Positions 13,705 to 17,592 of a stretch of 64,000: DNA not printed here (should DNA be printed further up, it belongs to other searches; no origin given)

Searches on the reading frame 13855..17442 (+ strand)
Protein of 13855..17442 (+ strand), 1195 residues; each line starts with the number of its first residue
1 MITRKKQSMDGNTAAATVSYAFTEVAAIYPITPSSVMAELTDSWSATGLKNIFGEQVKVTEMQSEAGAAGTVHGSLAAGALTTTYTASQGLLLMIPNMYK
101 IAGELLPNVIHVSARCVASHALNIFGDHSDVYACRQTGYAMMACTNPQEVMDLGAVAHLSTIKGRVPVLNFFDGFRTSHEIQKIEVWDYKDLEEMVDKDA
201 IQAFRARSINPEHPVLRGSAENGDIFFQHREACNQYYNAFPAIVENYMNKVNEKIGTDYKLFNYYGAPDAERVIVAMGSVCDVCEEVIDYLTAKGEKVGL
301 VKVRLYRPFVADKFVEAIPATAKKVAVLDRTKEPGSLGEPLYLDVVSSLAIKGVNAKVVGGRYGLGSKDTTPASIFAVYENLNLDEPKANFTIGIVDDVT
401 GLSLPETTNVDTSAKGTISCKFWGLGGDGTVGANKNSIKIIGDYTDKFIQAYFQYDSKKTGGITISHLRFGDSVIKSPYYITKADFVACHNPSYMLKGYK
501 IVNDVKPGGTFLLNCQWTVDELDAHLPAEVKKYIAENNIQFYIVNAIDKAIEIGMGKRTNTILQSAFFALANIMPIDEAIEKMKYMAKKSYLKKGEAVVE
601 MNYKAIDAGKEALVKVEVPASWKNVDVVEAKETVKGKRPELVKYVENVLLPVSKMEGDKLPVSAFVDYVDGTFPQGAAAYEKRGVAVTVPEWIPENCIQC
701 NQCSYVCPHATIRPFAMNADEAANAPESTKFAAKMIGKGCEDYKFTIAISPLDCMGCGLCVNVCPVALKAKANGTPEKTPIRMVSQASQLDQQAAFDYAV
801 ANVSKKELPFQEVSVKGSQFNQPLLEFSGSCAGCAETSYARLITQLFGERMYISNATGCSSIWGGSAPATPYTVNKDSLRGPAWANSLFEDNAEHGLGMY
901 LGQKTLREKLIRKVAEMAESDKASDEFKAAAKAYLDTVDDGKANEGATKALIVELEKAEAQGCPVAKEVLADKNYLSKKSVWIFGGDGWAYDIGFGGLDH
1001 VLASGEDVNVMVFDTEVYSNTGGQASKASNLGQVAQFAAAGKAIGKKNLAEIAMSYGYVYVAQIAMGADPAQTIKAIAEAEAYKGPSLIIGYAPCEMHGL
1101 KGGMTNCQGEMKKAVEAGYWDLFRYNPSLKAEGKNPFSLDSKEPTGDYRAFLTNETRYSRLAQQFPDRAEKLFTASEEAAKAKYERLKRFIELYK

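Call 36: search_protein_families(library=pfam, proteins=[window:13855-17442:+])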
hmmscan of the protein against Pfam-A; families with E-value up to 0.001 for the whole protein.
window:13855-17442:+ (1195 aa): 18 families
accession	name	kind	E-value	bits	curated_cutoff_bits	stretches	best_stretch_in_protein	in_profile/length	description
PF01855.24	POR_N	-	1.7e-74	250.9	27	1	20-248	4-230/231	Pyruvate flavodoxin/ferredoxin oxidoreductase, thiamine diP-bdg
PF01558.24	POR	-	1.2e-31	110.6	27.4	1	426-610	1-172/173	Pyruvate ferredoxin/flavodoxin oxidoreductase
PF10371.14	EKR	-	3.3e-19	68.9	27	1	629-686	3-55/55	Domain of unknown function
PF17147.9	PFOR_II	-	9.2e-18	64.9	27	1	270-374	1-101/102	Pyruvate:ferredoxin oxidoreductase core domain II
PF02775.26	TPP_enzyme_C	-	1.7e-10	41.3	21.9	1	978-1089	46-149/151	Thiamine pyrophosphate enzyme, C-terminal TPP binding domain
PF12838.12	Fer4_7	-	1.5e-09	38.6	27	1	696-766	1-50/52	4Fe-4S dicluster domain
PF00037.32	Fer4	-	2e-07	31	21.1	2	749-766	3-20/24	4Fe-4S binding domain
PF13183.11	Fer4_8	-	9.8e-07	29.7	27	1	695-766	3-66/68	4Fe-4S dicluster domain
PF13534.11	Fer4_17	-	1.1e-06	29.5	22.2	0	754-787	2-32/61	4Fe-4S dicluster domain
PF12837.12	Fer4_6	-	5.4e-06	26.5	25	1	689-710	1-22/24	4Fe-4S binding domain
PF13237.11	Fer4_10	-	5.8e-06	26.6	25.5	1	694-765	6-53/53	4Fe-4S dicluster domain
PF13484.11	Fer4_16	-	8.2e-06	27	30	1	696-766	1-65/66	4Fe-4S double cluster binding domain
PF14697.11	Fer4_21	-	2.1e-05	25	35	0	695-766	6-53/59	4Fe-4S dicluster domain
PF12797.12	Fer4_2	-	3.2e-05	24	24.5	0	749-766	5-22/22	4Fe-4S binding domain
PF25160.1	LdpA_Fe-S-bd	-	5e-05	23.4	27.6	0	751-768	25-42/49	LdpA Fe-S cluster-binding domain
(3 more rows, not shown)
